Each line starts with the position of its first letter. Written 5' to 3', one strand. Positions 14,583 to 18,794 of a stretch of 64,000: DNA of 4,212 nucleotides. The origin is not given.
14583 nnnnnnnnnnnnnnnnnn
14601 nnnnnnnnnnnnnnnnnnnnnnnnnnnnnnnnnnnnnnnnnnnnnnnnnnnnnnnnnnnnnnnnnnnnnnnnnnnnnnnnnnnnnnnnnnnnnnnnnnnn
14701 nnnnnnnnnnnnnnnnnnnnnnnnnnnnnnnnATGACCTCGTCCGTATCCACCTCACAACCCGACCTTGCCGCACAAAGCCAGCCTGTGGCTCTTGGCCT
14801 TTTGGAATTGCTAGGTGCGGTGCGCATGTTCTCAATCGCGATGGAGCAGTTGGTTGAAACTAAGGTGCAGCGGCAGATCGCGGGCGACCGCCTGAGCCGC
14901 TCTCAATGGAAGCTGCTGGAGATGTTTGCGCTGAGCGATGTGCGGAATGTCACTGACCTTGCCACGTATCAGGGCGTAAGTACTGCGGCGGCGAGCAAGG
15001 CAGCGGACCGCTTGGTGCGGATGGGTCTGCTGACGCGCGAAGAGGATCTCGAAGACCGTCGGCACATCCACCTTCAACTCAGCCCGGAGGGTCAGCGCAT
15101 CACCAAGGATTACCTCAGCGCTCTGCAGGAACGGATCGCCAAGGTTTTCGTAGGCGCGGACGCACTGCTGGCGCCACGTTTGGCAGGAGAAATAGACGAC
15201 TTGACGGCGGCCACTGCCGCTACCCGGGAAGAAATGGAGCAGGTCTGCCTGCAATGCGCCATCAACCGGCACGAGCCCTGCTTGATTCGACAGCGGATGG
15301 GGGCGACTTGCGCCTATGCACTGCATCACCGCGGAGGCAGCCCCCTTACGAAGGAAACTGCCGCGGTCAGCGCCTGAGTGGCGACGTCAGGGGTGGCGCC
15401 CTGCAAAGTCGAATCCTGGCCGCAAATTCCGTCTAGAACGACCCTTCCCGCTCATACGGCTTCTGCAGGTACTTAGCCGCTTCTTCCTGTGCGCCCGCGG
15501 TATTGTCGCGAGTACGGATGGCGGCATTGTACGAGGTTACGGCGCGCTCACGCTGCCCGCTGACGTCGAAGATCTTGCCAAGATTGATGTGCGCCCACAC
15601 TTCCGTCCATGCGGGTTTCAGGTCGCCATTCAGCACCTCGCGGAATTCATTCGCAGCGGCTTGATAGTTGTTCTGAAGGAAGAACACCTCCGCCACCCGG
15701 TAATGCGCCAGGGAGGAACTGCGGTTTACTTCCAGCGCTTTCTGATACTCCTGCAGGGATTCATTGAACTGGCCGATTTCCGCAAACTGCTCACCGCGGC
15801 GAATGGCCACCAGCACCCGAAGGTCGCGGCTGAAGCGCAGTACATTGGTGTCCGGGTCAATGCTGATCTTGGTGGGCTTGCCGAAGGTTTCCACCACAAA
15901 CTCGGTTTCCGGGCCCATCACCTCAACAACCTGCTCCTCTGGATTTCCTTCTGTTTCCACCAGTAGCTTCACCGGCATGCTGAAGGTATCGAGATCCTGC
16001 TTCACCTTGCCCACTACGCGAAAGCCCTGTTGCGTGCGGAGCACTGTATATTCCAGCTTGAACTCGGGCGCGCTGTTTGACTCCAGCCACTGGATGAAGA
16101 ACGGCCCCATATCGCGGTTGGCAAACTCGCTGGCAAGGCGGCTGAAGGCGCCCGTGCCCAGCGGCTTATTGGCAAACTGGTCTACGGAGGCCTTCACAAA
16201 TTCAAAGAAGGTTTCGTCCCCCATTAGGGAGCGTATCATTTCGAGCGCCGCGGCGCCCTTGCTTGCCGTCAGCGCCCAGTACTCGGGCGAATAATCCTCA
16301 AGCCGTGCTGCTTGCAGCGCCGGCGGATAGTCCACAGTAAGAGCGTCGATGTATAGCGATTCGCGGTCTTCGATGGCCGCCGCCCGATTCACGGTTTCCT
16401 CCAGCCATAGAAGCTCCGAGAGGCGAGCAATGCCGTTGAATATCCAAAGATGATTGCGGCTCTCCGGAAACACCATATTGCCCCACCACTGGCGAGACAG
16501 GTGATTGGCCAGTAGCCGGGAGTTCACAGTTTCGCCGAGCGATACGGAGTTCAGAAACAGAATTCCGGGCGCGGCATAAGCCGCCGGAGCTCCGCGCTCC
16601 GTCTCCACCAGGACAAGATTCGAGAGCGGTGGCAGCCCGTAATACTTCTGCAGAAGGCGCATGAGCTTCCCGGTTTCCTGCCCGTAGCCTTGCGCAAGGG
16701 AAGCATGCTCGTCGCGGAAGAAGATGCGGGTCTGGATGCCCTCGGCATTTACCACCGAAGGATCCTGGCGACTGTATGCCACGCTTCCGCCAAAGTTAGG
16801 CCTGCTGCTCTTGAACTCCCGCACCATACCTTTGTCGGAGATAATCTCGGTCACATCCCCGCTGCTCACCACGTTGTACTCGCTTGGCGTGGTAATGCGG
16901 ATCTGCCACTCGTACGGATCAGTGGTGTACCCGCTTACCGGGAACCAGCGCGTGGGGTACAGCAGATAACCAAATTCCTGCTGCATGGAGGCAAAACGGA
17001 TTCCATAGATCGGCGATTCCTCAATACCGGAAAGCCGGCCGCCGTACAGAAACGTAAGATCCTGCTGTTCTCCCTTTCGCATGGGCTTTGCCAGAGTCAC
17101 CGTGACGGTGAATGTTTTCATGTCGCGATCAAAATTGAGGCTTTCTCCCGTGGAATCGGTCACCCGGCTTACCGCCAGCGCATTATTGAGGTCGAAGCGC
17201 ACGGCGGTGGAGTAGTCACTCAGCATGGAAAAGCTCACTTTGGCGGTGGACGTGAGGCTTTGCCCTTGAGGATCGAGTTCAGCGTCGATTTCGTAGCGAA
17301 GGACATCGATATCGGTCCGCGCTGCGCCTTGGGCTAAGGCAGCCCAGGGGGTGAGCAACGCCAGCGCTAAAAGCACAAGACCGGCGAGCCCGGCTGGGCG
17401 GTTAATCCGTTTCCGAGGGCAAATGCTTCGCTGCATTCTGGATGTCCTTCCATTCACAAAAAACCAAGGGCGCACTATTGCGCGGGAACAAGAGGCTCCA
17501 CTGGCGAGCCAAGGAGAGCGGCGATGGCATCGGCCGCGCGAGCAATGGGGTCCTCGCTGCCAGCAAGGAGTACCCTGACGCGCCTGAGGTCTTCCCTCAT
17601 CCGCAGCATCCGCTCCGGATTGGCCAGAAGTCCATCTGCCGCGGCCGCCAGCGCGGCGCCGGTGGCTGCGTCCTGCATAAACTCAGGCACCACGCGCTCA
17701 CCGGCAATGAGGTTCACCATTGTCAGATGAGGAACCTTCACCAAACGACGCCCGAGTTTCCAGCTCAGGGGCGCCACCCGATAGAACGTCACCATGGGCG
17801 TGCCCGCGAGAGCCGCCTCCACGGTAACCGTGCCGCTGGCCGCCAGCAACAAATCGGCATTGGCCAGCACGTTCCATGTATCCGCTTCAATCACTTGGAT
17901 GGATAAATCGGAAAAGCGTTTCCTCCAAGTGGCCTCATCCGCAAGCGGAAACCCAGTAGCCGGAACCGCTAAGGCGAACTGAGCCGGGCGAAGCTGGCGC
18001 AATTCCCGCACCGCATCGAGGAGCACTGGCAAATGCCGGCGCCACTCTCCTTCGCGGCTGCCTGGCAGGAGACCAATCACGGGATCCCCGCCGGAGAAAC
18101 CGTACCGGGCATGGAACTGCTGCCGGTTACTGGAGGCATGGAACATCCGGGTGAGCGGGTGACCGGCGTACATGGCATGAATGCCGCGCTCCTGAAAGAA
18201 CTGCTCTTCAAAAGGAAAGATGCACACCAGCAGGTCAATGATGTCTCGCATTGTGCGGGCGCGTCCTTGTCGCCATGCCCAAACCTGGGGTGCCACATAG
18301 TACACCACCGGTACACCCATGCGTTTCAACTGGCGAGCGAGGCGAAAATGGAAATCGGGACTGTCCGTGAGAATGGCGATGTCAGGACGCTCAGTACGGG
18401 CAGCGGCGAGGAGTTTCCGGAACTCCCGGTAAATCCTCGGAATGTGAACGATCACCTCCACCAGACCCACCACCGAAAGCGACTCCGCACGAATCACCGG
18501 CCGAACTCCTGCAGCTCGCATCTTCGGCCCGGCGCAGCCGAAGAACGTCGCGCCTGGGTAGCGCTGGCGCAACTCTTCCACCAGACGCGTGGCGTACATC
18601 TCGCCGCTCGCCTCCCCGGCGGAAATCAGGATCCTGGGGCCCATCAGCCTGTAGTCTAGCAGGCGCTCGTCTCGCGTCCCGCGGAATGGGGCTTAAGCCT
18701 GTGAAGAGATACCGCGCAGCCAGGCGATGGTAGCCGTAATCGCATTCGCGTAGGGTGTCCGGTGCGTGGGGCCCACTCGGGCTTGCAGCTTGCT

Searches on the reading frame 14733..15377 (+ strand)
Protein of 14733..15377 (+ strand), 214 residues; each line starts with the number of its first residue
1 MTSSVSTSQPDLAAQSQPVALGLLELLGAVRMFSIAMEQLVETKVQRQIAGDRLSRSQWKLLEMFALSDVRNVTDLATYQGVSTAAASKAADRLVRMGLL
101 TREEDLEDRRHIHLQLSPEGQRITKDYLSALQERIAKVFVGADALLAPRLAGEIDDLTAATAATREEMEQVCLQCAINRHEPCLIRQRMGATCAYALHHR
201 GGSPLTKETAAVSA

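Call 16: search_protein_families(library=padloc, proteins=[window:14733-15377:+], max_evalue=0.01)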
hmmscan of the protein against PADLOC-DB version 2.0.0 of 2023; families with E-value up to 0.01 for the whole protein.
window:14733-15377:+ (214 aa): 5 families
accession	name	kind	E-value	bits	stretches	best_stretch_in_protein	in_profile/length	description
PDLC01044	Csa3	-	9.1e-05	20.4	1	33-102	114-180/194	Type I-A associated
PDLC03963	SoFic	-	0.00025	18.5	1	42-109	282-344/361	-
PDLC01848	CARF3--CARF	-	0.00091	16.9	1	38-116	121-195/197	-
PDLC01434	CasR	-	0.006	14.4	1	40-104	116-175/191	"CAS-I,CAS-II,CAS-III,CAS-IV,CAS-V,CAS-VI; associated_signaling"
PDLC01853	CARF3--CARF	-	0.0081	13.8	0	51-118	133-202/209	-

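Call 17: search_protein_families(library=pfam, proteins=[window:14733-15377:+], max_evalue=0.01)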
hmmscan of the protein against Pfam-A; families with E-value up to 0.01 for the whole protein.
window:14733-15377:+ (214 aa): 5 families
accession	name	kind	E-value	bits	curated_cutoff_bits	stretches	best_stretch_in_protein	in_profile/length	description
PF01047.28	MarR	-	9.9e-10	38.6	24.6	1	54-112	1-59/59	MarR family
PF12802.13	MarR_2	-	2.6e-09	37.5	27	1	54-110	3-60/61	MarR family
PF13463.12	HTH_27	-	9.2e-05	23.1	22.2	1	74-120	22-68/68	Winged helix DNA-binding domain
PF22798.2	DUF5817_CT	-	0.0048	17.1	29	1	71-104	16-49/54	DUF5817, C-terminal domain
PF13601.12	HTH_34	-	0.0097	16.5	27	0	74-135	18-80/80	Winged helix DNA-binding domain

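Call 43: find_homologous_proteins(query=window:14733-15377:+, max_evalue=0.00001)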
Query window:14733-15377:+ (214 aa): 36 proteins with E <= 0.00001 among 1858 candidates.
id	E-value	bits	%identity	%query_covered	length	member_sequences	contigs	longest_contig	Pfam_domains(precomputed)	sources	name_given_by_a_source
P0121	1.8e-130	450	100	100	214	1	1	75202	PF01047.29,PF12802.14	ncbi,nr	ncbi:MAG: MarR family transcriptional regulator [Bryobacterales bacterium]|nr:MarR family transcript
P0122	1.6e-105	369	83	98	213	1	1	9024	PF01047.29,PF12802.14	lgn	-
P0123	1.5e-91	323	73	99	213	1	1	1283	PF01047.29,PF12802.14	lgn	-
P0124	5.3e-85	302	69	97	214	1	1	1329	PF01047.29,PF12802.14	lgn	-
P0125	2.2e-84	300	68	98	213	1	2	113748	PF01047.29,PF12802.14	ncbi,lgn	-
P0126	4.3e-79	283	73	85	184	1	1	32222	PF01047.29,PF12802.14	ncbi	-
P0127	7.5e-74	265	70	82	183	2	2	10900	PF01047.29,PF12802.14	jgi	jgi:DNA-binding MarR family transcriptional regulator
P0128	2.0e-67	245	58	92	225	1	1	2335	PF01047.29,PF12802.14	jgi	jgi:DNA-binding MarR family transcriptional regulator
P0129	3.6e-55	205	56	83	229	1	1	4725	PF01047.29,PF12802.14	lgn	-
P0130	6.3e-50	187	51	83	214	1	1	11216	PF01047.29,PF13463.13,PF12802.14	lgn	-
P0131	1.1e-48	183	47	94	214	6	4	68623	PF01047.29,PF13463.13,PF12802.14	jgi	jgi:DNA-binding MarR family transcriptional regulator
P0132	1.1e-48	183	50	82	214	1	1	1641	PF01047.29,PF13463.13,PF12802.14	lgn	-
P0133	8.1e-48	181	49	86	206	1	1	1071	PF01047.29,PF12802.14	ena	-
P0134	2.5e-47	179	49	86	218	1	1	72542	PF01047.29,PF12802.14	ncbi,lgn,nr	ncbi:MAG: MarR family transcriptional regulator [Bryobacterales bacterium]|nr:MarR family transcript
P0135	3.8e-47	178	50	82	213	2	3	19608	PF01047.29,PF13463.13,PF12802.14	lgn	-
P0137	6.3e-45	171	47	87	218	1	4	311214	PF01047.29,PF13463.13,PF12802.14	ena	-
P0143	6.1e-38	148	45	80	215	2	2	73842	PF12802.14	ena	-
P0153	5.7e-21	93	36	80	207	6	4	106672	PF01047.29,PF22166.4,PF13463.13,PF12802.14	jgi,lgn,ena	jgi:DNA-binding MarR family transcriptional regulator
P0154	5.7e-21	93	34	80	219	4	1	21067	PF01047.29,PF12802.14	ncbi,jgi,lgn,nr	ncbi:MAG: MarR family transcriptional regulator [Bryobacterales bacterium]|nr:MarR family transcript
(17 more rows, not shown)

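Call 44: find_encoding_contigs(protein=P0137, flank=8000, max_places=2)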
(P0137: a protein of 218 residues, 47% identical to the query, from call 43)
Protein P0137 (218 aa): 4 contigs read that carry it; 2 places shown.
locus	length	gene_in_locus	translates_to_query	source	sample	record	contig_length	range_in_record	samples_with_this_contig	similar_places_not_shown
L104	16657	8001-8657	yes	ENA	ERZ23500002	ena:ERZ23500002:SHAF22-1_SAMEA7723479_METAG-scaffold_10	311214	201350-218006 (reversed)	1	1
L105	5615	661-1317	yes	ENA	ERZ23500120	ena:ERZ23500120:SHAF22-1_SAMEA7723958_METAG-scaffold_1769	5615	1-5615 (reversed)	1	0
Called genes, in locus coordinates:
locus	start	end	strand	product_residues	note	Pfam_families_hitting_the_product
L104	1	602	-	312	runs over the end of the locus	-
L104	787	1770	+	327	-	PF00730:HhH-GPD, PF00633:HHH, PF14815:NUDIX_4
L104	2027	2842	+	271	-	-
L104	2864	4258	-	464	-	-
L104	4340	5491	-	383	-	PF07969:Amidohydro_3 (faint), PF01979:Amidohydro_1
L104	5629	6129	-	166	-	PF18173:bacHORMA_2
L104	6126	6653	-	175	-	PF27322:Cap8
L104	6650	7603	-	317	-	PF13191:AAA_16 (faint), PF00004:AAA, PF07728:AAA_5 (weak), PF13401:AAA_22 (faint), PF13671:AAA_33 (weak)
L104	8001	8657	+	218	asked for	PF01047:MarR, PF12802:MarR_2, PF13463:HTH_27 (faint)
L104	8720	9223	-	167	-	PF25917:BSH_RND (faint), PF00364:Biotin_lipoyl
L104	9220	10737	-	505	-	PF00289:Biotin_carb_N, PF02786:CPSase_L_D2, PF07478:Dala_Dala_lig_C, PF02785:Biotin_carb_C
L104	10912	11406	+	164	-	PF01475:FUR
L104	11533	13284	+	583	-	PF00498:FHA, PF16697:Yop-YscD_cpl, PF01590:GAF (faint), PF13185:GAF_2 (faint), PF13492:GAF_3 (faint), PF07228:SpoIIE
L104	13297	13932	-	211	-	PF01726:LexA_DNA_bind, PF00717:Peptidase_S24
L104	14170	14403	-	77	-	PF09723:Zn_ribbon_8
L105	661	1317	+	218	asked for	PF01047:MarR, PF12802:MarR_2, PF13463:HTH_27 (faint)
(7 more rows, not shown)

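Call 45: find_encoding_contigs(protein=P0143, flank=8000, max_places=2)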
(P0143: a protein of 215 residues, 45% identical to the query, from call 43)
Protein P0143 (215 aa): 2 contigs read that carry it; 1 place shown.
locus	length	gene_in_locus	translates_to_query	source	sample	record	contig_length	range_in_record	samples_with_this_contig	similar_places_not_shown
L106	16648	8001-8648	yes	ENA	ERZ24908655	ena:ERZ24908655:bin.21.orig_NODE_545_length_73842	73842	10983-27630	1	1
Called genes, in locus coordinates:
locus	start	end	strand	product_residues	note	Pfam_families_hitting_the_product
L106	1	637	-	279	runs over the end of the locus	-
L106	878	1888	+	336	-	PF00730:HhH-GPD, PF00633:HHH, PF14815:NUDIX_4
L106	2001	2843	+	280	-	-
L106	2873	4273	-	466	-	-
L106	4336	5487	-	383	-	PF01979:Amidohydro_1, PF07969:Amidohydro_3 (weak)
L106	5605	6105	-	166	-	PF18173:bacHORMA_2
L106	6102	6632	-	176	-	PF27322:Cap8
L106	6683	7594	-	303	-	PF13481:AAA_25 (weak), PF00004:AAA, PF07728:AAA_5 (weak), PF13671:AAA_33 (faint)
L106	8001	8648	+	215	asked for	PF12802:MarR_2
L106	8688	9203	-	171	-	PF00364:Biotin_lipoyl, PF25917:BSH_RND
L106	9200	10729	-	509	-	PF00289:Biotin_carb_N, PF02786:CPSase_L_D2, PF07478:Dala_Dala_lig_C, PF02785:Biotin_carb_C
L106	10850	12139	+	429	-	PF01408:GFO_IDH_MocA, PF19051:GFO_IDH_MocA_C2 (weak), PF02894:GFO_IDH_MocA_C, PF22725:GFO_IDH_MocA_C3 (weak)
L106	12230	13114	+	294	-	PF00795:CN_hydrolase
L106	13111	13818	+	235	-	PF00583:Acetyltransf_1, PF13508:Acetyltransf_7 (faint)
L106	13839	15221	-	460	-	PF00884:Sulfatase, PF01663:Phosphodiest, PF16347:SGSH_C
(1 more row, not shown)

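Call 46: find_encoding_contigs(protein=P0153, flank=8000, max_places=2)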
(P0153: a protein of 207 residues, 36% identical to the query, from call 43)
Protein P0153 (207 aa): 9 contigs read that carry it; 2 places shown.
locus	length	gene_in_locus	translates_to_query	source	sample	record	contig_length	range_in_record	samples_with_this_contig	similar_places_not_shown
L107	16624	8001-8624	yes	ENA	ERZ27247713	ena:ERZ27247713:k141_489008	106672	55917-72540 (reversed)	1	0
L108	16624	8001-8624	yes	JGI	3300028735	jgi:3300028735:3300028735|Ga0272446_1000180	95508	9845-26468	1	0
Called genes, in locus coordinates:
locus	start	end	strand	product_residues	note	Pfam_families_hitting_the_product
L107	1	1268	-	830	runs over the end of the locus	PF00930:DPPIV_N (faint), PF26549:Tricorn_N, PF26550:Tricorn_2nd, PF26549:Tricorn_N, PF07676:PD40 (weak), PF26549:Tricorn_N, PF07676:PD40 (weak), PF26549:Tricorn_N (weak), +1 more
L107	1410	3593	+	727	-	PF03030:H_PPase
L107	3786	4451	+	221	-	-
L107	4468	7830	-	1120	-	PF05426:Alginate_lyase, PF07940:Hepar_II_III_C, PF28584:GH_cat, PF27250:SSO3021_2nd (weak)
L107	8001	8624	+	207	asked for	PF12802:MarR_2, PF22166:WHD_ArnR1 (weak), PF01047:MarR, PF13463:HTH_27 (weak)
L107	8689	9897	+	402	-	PF12838:Fer4_7 (weak), PF13183:Fer4_8, PF13187:Fer4_9, PF13534:Fer4_17, PF02754:CCG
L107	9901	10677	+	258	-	PF01012:ETF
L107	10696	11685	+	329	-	PF01012:ETF, PF00766:ETF_alpha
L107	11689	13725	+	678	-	-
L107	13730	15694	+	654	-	PF07992:Pyr_redox_2 (weak), PF00070:Pyr_redox (weak), PF12831:FAD_oxidored, PF13450:NAD_binding_8, PF12838:Fer4_7, PF13187:Fer4_9, PF13237:Fer4_10, PF14697:Fer4_21, +8 more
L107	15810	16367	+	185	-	PF13534:Fer4_17, PF13183:Fer4_8, PF13187:Fer4_9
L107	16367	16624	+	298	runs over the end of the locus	PF02754:CCG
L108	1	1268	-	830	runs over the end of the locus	PF00930:DPPIV_N (faint), PF26549:Tricorn_N, PF26550:Tricorn_2nd, PF26549:Tricorn_N, PF07676:PD40 (weak), PF26549:Tricorn_N, PF07676:PD40 (weak), PF26549:Tricorn_N (weak), +1 more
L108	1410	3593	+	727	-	PF03030:H_PPase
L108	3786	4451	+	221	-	-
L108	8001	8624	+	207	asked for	PF12802:MarR_2, PF22166:WHD_ArnR1 (weak), PF01047:MarR, PF13463:HTH_27 (weak)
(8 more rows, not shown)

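Call 47: find_encoding_contigs(protein=P0154, flank=8000, max_places=2)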
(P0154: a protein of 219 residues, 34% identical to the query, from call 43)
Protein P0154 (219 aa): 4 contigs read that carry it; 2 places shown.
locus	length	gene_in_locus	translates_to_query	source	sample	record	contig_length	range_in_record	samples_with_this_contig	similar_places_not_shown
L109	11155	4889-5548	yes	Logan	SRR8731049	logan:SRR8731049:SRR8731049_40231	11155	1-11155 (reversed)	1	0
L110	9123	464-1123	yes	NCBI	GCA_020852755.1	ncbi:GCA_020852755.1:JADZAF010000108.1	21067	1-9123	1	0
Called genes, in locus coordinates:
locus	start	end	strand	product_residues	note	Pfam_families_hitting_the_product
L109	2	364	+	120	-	?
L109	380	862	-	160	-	PF07885:Ion_trans_2 (weak)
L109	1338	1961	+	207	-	-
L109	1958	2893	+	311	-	PF00586:AIRS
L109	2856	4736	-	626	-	PF05426:Alginate_lyase, PF07940:Hepar_II_III_C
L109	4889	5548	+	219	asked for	PF01047:MarR, PF12802:MarR_2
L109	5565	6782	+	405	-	PF12838:Fer4_7 (weak), PF13183:Fer4_8, PF13187:Fer4_9, PF13534:Fer4_17, PF02754:CCG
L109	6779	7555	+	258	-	PF01012:ETF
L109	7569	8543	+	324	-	PF01012:ETF, PF00766:ETF_alpha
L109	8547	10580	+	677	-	PF00037:Fer4 (faint), PF12838:Fer4_7 (weak), PF13183:Fer4_8, PF13187:Fer4_9 (weak), PF13237:Fer4_10, PF02754:CCG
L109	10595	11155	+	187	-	?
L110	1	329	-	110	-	?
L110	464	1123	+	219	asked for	PF01047:MarR, PF12802:MarR_2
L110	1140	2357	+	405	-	PF12838:Fer4_7 (weak), PF13183:Fer4_8, PF13187:Fer4_9, PF13534:Fer4_17, PF02754:CCG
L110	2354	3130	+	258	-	PF01012:ETF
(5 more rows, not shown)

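Call 67: predict_structure(alignment_id=A6)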
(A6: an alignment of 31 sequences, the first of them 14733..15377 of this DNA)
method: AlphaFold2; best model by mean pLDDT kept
length: 214 residues; sequences in the alignment: 31
mean_pLDDT: 83.3   pTM: 0.73
mean pLDDT of the five models: 83.3, 82.7, 80.0, 79.8, 79.7
residues with pLDDT >= 90: 107; 70-90: 74; 50-70: 15; < 50: 18
segments of 3 or more residues with pLDDT < 50: 10-13, 202-214
pLDDT, mean of each block of 10 residues (from residue 1): 53 61 92 96 96 94 88 88 93 97 83 93 96 95 91 89 82 82 82 75 42 36
secondary structure, 60 per line:
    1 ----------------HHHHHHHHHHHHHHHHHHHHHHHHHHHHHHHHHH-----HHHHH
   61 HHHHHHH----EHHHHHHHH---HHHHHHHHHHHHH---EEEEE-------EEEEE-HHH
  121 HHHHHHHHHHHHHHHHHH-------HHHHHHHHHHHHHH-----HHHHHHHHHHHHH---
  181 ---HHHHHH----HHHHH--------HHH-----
elements in order: H17-50 H56-67 H73-80 H84-96 E100-104 E112-116 H118-138 H146-159 H165-177 H184-189 H194-198

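Call 70: fold_search(model_id=the predicted structure, library=pdb)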
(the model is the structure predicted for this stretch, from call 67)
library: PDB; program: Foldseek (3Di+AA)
matches with E <= 10: 1519; with E <= 0.001: 226
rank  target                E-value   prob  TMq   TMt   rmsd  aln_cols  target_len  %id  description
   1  8ylg_A                2.3e-06  1.00  0.52  0.66   3.1       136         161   18  Crystal structure of Burkholderia thailandensis MftR in complex with operator DNA (released 2024-11-13)
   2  3gfi_A                2.3e-06  1.00  0.48  0.67   3.6       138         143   19  Crystal structure of ST1710 complexed with its promoter DNA (released 2009-08-25)
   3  4zzl_A                2.6e-06  1.00  0.53  0.75   6.3       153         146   20  MexR R21W derepressor mutant causing multidrug resistance in P. aeruginosa by mexAB-oprM efflux pump expression (released 2016-07-27)
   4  3gfl                  2.8e-06  1.00  0.52  0.74   2.9       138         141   18  Crystal structure of the ST1710 mutant (R90A) protein (released 2009-08-25)
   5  3gfj                  2.8e-06  1.00  0.52  0.74   3.0       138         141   18  Crystal structure of the ST1710 mutant (R89A) protein (released 2009-08-25)
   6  4xrf                  3.0e-06  1.00  0.36  0.51   6.0       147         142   23  Crystal structure of MepR like protein complexed with pseudoligands (released 2016-02-10)
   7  6jbx_A                3.5e-06  1.00  0.46  0.64   5.7       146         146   17  Crystal structure of Streptococcus pneumoniae FabT in complex with DNA (released 2019-07-24)
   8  1s3j_A                3.7e-06  1.00  0.51  0.72   3.8       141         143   19  X-ray crystal structure of YusO protein from Bacillus subtilis (released 2004-04-13)
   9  8ylg_B                4.2e-06  1.00  0.53  0.68   3.1       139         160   17  Crystal structure of Burkholderia thailandensis MftR in complex with operator DNA (released 2024-11-13)
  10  4lln_I                4.2e-06  1.00  0.48  0.70   3.4       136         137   17  Crystal structure of S. aureus MepR-DNA complex (released 2014-05-14)
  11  1lnw_A                4.5e-06  1.00  0.51  0.73   3.2       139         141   22  CRYSTAL STRUCTURE OF THE MEXR REPRESSOR OF THE MEXAB-OPRM MULTIDRUG EFFLUX OPERON OF PSEUDOMONAS AERUGINOSA (released 2002-09-11)
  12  1s3j_B                4.5e-06  1.00  0.47  0.65   4.6       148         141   20  X-ray crystal structure of YusO protein from Bacillus subtilis (released 2004-04-13)
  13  4l9t_A                5.3e-06  1.00  0.43  0.63   5.2       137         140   17  Crystal structure of MepR F27L mutant from multidrug resistant S. aureus clinical isolate (released 2013-09-11)
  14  3gfm                  5.7e-06  1.00  0.50  0.72   3.2       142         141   18  Crystal structure of the ST1710 mutant (K91A) protein (released 2009-08-25)
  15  2yr2_A                6.4e-06  1.00  0.50  0.71   3.2       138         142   19  Crystal Structure of the Hypothetical regulator from Sulfolobus tokodaii (released 2007-10-02)
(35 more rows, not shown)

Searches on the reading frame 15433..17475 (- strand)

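Call 17: search_protein_families(library=pfam, proteins=[window:15433-17475:-], max_evalue=0.01)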
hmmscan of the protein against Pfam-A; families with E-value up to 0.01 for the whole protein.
window:15433-17475:- (680 aa): 10 families
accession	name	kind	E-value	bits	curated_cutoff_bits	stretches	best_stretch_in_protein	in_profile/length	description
PF01433.26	Peptidase_M1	-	1.4e-11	44.8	27.7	1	320-463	69-218/218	Peptidase family M1 domain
PF07719.23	TPR_2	-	4.1e-09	36.3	27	0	589-615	2-28/34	Tetratricopeptide repeat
PF00515.34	TPR_1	-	7.4e-09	35.5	27.8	0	559-586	6-33/34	Tetratricopeptide repeat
PF13414.12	TPR_11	-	2e-08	34.2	26.8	1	561-601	1-41/42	TPR repeat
PF13432.12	TPR_16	-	3.1e-05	24.8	32.7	1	564-615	7-58/65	Tetratricopeptide repeat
PF13424.12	TPR_12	-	5.9e-05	23.6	30.1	0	559-617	8-74/77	Tetratricopeptide repeat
PF13181.12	TPR_8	-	0.00069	20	25.7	0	629-655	4-30/34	Tetratricopeptide repeat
PF14561.12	TPR_20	-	0.0031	18.2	25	1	572-649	6-81/90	Tetratricopeptide repeat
PF14559.12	TPR_19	-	0.0079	16.9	25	0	568-623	5-61/68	Tetratricopeptide repeat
PF13428.12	TPR_14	-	0.0087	17.1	23.5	0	559-596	6-43/44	Tetratricopeptide repeat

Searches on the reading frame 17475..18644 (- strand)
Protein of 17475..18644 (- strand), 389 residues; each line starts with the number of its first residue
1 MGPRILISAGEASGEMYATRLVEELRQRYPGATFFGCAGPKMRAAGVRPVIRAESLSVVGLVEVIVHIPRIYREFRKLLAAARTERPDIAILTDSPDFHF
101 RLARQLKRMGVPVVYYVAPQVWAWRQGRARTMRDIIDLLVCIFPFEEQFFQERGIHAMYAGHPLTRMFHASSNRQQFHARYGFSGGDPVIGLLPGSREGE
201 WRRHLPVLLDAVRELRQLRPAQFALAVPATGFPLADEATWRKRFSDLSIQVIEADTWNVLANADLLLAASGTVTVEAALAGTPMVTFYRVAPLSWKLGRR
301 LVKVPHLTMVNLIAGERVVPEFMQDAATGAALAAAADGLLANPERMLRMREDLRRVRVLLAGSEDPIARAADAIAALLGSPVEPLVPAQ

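Call 76: search_protein_families(library=pfam, proteins=[window:17475-18644:-], max_evalue=0.00001)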
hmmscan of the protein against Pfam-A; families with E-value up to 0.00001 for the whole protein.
window:17475-18644:- (389 aa): 1 family
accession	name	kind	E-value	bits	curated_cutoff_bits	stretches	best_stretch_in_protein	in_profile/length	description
PF02684.21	LpxB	-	1.4e-89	301.1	22.6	1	5-352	1-350/374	Lipid-A-disaccharide synthetase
